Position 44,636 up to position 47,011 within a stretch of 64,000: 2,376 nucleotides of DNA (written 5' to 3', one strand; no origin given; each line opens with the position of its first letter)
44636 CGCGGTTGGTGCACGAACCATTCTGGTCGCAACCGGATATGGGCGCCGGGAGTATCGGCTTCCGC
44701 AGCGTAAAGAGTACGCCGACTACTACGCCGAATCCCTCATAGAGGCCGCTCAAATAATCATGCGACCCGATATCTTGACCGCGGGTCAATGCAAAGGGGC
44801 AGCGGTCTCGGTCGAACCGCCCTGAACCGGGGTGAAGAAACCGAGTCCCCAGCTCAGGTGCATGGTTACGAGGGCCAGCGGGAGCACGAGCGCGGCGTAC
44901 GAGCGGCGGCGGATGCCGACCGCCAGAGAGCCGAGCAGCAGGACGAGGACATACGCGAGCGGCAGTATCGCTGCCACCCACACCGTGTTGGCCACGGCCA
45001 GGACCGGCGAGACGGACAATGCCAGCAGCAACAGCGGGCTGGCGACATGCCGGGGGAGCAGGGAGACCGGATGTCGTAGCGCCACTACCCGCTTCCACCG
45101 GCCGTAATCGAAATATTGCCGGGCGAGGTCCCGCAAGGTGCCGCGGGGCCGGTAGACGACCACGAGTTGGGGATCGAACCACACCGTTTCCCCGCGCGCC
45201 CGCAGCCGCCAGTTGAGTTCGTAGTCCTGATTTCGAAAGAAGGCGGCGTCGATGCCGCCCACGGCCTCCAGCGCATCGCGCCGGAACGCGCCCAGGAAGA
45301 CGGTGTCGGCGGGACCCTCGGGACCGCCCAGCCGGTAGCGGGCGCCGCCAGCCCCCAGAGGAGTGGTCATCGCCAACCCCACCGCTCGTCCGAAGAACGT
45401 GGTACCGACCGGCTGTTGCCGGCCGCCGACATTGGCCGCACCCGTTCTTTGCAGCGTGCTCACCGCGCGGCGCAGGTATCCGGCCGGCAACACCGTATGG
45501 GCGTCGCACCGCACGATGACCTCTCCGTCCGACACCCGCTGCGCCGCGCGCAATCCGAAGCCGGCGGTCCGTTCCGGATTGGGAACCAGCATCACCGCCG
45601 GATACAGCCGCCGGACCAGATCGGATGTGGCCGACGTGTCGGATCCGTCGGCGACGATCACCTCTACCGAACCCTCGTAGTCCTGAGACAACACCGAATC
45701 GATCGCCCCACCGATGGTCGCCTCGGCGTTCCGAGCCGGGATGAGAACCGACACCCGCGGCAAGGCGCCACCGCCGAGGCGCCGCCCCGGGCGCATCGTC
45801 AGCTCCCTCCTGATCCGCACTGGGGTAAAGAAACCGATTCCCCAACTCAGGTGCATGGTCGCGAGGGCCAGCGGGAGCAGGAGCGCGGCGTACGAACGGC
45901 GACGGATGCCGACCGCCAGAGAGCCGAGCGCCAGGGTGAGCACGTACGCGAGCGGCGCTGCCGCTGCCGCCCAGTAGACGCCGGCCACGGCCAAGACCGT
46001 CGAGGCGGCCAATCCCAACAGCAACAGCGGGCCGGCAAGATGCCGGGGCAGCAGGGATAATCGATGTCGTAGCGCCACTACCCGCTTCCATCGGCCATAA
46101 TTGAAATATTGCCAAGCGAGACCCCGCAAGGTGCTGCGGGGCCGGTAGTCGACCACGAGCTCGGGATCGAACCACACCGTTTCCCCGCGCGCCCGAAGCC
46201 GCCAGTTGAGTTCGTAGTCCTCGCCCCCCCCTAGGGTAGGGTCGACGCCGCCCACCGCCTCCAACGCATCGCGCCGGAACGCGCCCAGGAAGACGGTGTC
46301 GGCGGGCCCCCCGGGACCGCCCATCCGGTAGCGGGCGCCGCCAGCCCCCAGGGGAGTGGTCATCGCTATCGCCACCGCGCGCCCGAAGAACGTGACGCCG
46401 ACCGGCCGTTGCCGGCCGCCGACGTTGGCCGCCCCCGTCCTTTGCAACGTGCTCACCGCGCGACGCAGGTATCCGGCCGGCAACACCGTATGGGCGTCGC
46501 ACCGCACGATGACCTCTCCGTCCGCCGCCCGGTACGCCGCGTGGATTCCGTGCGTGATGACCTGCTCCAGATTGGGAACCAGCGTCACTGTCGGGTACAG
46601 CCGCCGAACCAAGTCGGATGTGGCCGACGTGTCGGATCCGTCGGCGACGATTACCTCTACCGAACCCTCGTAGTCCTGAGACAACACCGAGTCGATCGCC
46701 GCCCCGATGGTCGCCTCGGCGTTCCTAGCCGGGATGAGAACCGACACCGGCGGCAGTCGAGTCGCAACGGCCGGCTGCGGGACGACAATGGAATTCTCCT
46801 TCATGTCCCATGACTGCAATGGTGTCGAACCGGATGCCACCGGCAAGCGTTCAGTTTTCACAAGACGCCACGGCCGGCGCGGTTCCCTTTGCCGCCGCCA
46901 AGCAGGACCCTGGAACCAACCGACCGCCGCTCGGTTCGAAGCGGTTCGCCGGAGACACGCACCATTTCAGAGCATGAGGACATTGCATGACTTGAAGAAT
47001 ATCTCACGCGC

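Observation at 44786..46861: Stop-less tandem GT2 fusion with an internal RBS and start; third copy elsewhere frameshifted; hypervariable loop among copies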

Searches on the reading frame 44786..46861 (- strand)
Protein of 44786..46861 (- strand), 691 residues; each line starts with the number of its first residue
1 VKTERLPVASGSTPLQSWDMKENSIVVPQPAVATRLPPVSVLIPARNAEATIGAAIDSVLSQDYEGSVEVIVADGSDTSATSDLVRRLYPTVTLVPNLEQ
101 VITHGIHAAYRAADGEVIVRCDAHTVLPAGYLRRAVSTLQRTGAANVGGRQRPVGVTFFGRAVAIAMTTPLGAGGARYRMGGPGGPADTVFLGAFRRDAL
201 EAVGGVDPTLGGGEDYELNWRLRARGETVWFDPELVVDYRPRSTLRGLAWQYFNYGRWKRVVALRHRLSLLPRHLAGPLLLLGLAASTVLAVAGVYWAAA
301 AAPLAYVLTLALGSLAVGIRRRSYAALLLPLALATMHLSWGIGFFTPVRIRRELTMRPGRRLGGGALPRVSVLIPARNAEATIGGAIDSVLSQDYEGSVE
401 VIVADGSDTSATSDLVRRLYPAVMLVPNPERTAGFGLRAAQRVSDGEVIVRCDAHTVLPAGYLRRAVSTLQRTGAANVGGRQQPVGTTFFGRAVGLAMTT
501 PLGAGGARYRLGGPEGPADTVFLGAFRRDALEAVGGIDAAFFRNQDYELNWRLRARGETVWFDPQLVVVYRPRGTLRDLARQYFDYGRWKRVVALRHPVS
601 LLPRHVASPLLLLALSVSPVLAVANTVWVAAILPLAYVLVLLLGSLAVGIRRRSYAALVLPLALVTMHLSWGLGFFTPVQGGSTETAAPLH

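Call 4: search_protein_families(library=pfam, proteins=[window:44786-46861:-])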
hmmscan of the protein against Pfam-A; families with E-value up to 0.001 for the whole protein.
window:44786-46861:- (691 aa): 5 families
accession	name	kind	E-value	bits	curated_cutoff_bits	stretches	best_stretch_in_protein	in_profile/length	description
PF00535.33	Glycos_transf_2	-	5.3e-38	131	23.3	2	40-203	1-167/168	Glycosyl transferase family 2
PF13641.12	Glyco_tranf_2_3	-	3.1e-28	99.8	27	2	37-247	1-219/230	Glycosyltransferase like family 2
PF13632.12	Glyco_trans_2_3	-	1.4e-14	54.8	27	2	118-312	2-196/198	Glycosyl transferase family group 2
PF13506.12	Glyco_transf_21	-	1.1e-11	45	21.7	1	106-247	22-164/174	Glycosyl transferase family 21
PF15915.11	BAT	-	2.4e-05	24.6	25.8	0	50-95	94-139/156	GAF and HTH_10 associated domain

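Call 7: find_encoding_contigs(protein=window:44786-46861:-, flank=10000, max_places=10)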
Protein window:44786-46861:- (691 aa): no gene with exactly this product is on record in the collection.

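Call 8: find_homologous_proteins(query=window:44786-46861:-)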
Query window:44786-46861:- (691 aa): 310 proteins with E <= 0.001 among 8000 candidates; the best 120 are listed.
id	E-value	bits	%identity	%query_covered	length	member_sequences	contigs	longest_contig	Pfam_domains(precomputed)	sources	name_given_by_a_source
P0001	0.0e+0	1222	81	97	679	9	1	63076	PF13632.13,PF13506.14,PF13641.13,PF00535.33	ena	-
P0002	0.0e+0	1209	80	97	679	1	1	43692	PF13632.13,PF13506.14,PF13641.13,PF00535.33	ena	-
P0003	0.0e+0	1206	83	97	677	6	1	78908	PF13632.13,PF13506.14,PF13641.13,PF15915.11,PF00535.33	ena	-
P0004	0.0e+0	1196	82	97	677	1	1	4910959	PF13632.13,PF13506.14,PF13641.13,PF00535.33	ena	-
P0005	0.0e+0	1192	82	97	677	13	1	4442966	PF13632.13,PF13506.14,PF13641.13,PF00535.33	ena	-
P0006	0.0e+0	1187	82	97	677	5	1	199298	PF13632.13,PF13506.14,PF13641.13,PF15915.11,PF00535.33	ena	-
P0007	0.0e+0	1184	81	97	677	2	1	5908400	PF13506.14,PF13641.13,PF00535.33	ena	-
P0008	0.0e+0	1184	82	97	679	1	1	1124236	PF13506.14,PF13641.13,PF15915.11,PF00535.33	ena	-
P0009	0.0e+0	1181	81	97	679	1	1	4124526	PF13632.13,PF13506.14,PF13641.13,PF00535.33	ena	-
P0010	0.0e+0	1174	81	97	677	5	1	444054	PF13632.13,PF13506.14,PF13641.13,PF15915.11,PF00535.33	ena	-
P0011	0.0e+0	1173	79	97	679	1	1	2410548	PF13632.13,PF13506.14,PF13641.13,PF15915.11,PF00535.33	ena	-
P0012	0.0e+0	1168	80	97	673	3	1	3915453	PF13632.13,PF13506.14,PF13641.13,PF00535.33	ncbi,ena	-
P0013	0.0e+0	1166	80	97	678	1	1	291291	PF13506.14,PF13641.13,PF00535.33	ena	-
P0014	0.0e+0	1165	81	97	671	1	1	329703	PF13632.13,PF13506.14,PF13641.13,PF15915.11,PF00535.33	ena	-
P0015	0.0e+0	1165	81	97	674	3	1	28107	PF13506.14,PF13641.13,PF00535.33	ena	-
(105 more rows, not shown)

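Call 10: find_related_loci(query=window:44786-46861:-, collection=genome_contigs, flank=10000)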
Query window:44786-46861:- (691 aa) in genome_contigs; peptide patterns used: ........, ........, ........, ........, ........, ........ (x = any residue, [..] = any of these).
372 stretches matched a pattern; 345 encode a relative of the query (tblastn E <= 1e-3); the best 80 are kept; 78 distinct loci.
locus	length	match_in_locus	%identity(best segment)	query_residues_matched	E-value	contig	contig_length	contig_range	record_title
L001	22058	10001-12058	81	11-691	0e+0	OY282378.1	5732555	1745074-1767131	MAG: uncultured Gammaproteobacteria bacterium genome assembly, chromosome: 1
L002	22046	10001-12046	80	15-691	0e+0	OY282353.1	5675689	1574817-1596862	MAG: uncultured Gammaproteobacteria bacterium genome assembly, chromosome: 1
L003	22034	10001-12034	80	15-691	0e+0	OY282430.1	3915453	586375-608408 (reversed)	MAG: uncultured Pseudomonadales bacterium genome assembly, chromosome: 1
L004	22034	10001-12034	81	19-691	0e+0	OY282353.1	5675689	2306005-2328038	MAG: uncultured Gammaproteobacteria bacterium genome assembly, chromosome: 1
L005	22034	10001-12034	76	16-689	0e+0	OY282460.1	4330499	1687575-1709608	MAG: uncultured Pseudomonadales bacterium genome assembly, chromosome: 1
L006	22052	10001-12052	76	15-689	0e+0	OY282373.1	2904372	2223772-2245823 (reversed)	MAG: uncultured Nitrospirales bacterium genome assembly, chromosome: 1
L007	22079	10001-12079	81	6-691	0e+0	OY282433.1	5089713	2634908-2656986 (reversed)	MAG: uncultured Gammaproteobacteria bacterium genome assembly, chromosome: 1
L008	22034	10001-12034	78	14-691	0e+0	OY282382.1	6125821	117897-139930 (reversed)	MAG: uncultured Vicinamibacterales bacterium isolate e65da963-7c29-4b68-91ce-224fd25ea74c genome assembly, chromosome: 1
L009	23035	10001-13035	77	1-688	0e+0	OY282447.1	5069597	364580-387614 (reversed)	MAG: uncultured Pseudomonadales bacterium genome assembly, chromosome: 1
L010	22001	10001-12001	81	22-688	0e+0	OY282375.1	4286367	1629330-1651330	MAG: uncultured Candidatus Entotheonella sp. genome assembly, chromosome: 1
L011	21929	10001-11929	60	33-676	0e+0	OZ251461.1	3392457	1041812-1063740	MAG: Alphaproteobacteria bacterium isolate 0a54264b-14c4-4083-851b-1bee40580e2c genome assembly, chromosome: 1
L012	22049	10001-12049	54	33-680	0e+0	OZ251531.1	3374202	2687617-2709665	MAG: Dehalococcoidia bacterium isolate dbfc7836-c0f4-4258-ad9f-d4e7c961b2d4 genome assembly, chromosome: 1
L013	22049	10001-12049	54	32-680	0e+0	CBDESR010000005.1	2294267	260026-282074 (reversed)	MAG: Dehalococcoidia bacterium isolate 12ea5684-3b4d-425b-8812-d35473491086 genome assembly, contig: contig_5, whole gen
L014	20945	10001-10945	70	39-684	4e-140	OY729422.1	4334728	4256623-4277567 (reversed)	MAG: Bryobacterales bacterium isolate d47adfd7-a82f-4c56-911c-b237267f53ff genome assembly, chromosome: 1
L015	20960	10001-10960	77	36-676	1e-139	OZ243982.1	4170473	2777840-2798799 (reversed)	MAG: Thermoanaerobaculia bacterium isolate 8c3e8a6b-c03f-4b87-9f33-7e3e6cbd280f genome assembly, chromosome: 1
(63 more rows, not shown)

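Call 17: search_solved_structures(query=window:44786-46861:-, max_evalue=0.001)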
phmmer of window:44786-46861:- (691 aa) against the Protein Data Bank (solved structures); distinct sequences matched with E-value up to 0.001: 6.
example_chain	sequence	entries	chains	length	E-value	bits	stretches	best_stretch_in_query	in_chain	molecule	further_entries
6yv7_B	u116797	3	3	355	3.3e-09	39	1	26-328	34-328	Glycosyl transferase, family 2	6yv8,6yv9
6yv7_A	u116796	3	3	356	3.6e-09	38.9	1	26-328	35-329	Glycosyl transferase, family 2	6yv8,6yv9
9omj_A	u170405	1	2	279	0.00012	23.9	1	39-120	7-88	Glycosyltransferase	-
9omm_A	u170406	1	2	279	0.00013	23.8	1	39-120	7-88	Glycosyltransferase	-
9omh_A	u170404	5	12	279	0.00013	23.8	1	39-120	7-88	Glycosyltransferase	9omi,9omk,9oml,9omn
6p61_A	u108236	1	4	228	0.00069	21.4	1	35-132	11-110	Glycosyltransferase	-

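Call 31: predict_structure(alignment_id=A1)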
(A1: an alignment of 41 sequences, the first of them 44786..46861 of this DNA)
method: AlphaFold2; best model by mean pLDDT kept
length: 691 residues; sequences in the alignment: 41
mean_pLDDT: 81.8   pTM: 0.60
mean pLDDT of the five models: 81.8, 78.3, 78.2, 78.2, 77.2
residues with pLDDT >= 90: 268; 70-90: 321; 50-70: 44; < 50: 58
segments of 3 or more residues with pLDDT < 50: 1-33, 350-360, 681-691
pLDDT, mean of each block of 10 residues (from residue 1): 31 32 33 72 89 94 93 83 92 86 87 94 91 94 90 90 91 75 56 88 80 76 87 89 89 85 76 84 88 83 90 89 89 94 76 39 69 89 91 92 90 90 91 87 93 91 92 86 90 92 81 63 86 83 73 81 88 91 87 77 83 85 75 86 88 90 95 84 33 31
secondary structure, 60 per line:
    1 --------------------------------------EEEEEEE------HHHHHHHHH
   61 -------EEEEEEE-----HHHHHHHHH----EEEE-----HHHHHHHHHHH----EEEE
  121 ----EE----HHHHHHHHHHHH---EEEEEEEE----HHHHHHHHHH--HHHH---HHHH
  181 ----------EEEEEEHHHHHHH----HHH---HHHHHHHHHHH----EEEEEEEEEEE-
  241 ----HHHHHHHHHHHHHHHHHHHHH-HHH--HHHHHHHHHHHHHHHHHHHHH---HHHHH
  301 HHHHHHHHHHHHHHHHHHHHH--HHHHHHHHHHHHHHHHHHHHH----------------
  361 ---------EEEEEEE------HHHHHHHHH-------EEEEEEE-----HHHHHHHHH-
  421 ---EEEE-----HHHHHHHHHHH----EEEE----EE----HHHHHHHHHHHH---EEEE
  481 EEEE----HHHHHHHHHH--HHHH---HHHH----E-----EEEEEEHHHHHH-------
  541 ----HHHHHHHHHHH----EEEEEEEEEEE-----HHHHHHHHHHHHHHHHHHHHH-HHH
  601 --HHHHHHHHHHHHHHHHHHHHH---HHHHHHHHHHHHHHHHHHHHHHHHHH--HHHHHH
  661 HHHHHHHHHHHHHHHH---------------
elements in order (helices of 4 or more, strands of 3 or more residues): E39-45 H52-60 E68-74 H80-88 E93-96 H102-112 E117-120 H131-142 E146-153 H158-167 H170-173 H177-180 E191-196 H197-203 H214-224 E229-239 H245-265 H272-292 H296-321 H324-344 E370-376 H383-391 E399-405 H411-419 E424-427 H433-443 E448-451 H462-473 E477-484 H489-498 H501-504 H508-511 E522-527 H528-533 H545-555 E560-570 H576-596 H603-623 H627-652 H655-676

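Call 36: fold_search(model_id=the predicted structure, library=pdb)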
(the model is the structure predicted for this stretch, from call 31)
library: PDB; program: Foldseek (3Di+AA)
matches with E <= 10: 1131; with E <= 0.001: 325
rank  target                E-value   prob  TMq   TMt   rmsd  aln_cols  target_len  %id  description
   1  2z87_B                1.5e-17  1.00  0.26  0.30  21.7       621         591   13  Crystal structure of chondroitin polymerase from Escherichia coli strain K4 (K4CP) complexed with UDP-GalNAc and UDP (released 2008-09-16)
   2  2z86_A                3.9e-17  1.00  0.26  0.31  21.2       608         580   13  Crystal structure of chondroitin polymerase from Escherichia coli strain K4 (K4CP) complexed with UDP-GlcUA and UDP (released 2008-09-16)
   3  2z87_A                1.1e-16  1.00  0.27  0.30  20.7       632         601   12  Crystal structure of chondroitin polymerase from Escherichia coli strain K4 (K4CP) complexed with UDP-GalNAc and UDP (released 2008-09-16)
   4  2z86_B                1.1e-16  1.00  0.25  0.28  21.4       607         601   12  Crystal structure of chondroitin polymerase from Escherichia coli strain K4 (K4CP) complexed with UDP-GlcUA and UDP (released 2008-09-16)
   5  2z86_D                3.3e-16  1.00  0.25  0.29  21.1       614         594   12  Crystal structure of chondroitin polymerase from Escherichia coli strain K4 (K4CP) complexed with UDP-GlcUA and UDP (released 2008-09-16)
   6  2z86_C                1.3e-15  1.00  0.26  0.29  21.9       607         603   13  Crystal structure of chondroitin polymerase from Escherichia coli strain K4 (K4CP) complexed with UDP-GlcUA and UDP (released 2008-09-16)
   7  9oml_B                1.3e-11  1.00  0.23  0.56  11.4       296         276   18  WrtF fucosyltransferase - acetylated trisaccharide acceptor (released 2025-10-29)
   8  9omm_B                5.1e-11  1.00  0.26  0.62  11.0       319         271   18  WrtF fucosyltransferase - tetrasaccharide product (released 2025-10-29)
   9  9omn_B                5.6e-11  1.00  0.26  0.61   6.9       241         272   20  WrtF fucosyltransferase - GDP-2-deoxy-2-fluoro-beta-L-fucose (released 2025-10-29)
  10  9omn_A                9.7e-11  1.00  0.25  0.62   6.9       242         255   20  WrtF fucosyltransferase - GDP-2-deoxy-2-fluoro-beta-L-fucose (released 2025-10-29)
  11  9omj_A                1.0e-10  1.00  0.23  0.58  11.2       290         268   20  WrtF fucosyltransferase - GDP-beta-L-fucose (released 2025-10-29)
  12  6yv7_B                1.0e-10  1.00  0.29  0.53   8.3       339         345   22  Mannosyltransferase PcManGT from Pyrobaculum calidifontis (released 2020-07-22)
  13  6yv7_A                1.2e-10  1.00  0.29  0.54   9.7       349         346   23  Mannosyltransferase PcManGT from Pyrobaculum calidifontis (released 2020-07-22)
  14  9omi_B                1.2e-10  1.00  0.25  0.64   7.1       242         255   19  WrtF fucosyltransferase - GDP (released 2025-10-29)
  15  9omk_B                1.4e-10  1.00  0.25  0.61   6.9       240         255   20  WrtF fucosyltransferase - trisaccharide acceptor (released 2025-10-29)
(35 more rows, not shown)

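Call 56: find_encoding_contigs(protein=window:44786-46804:-, flank=2000, max_places=5)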
Protein window:44786-46804:- (672 aa): no gene with exactly this product is on record in the collection.
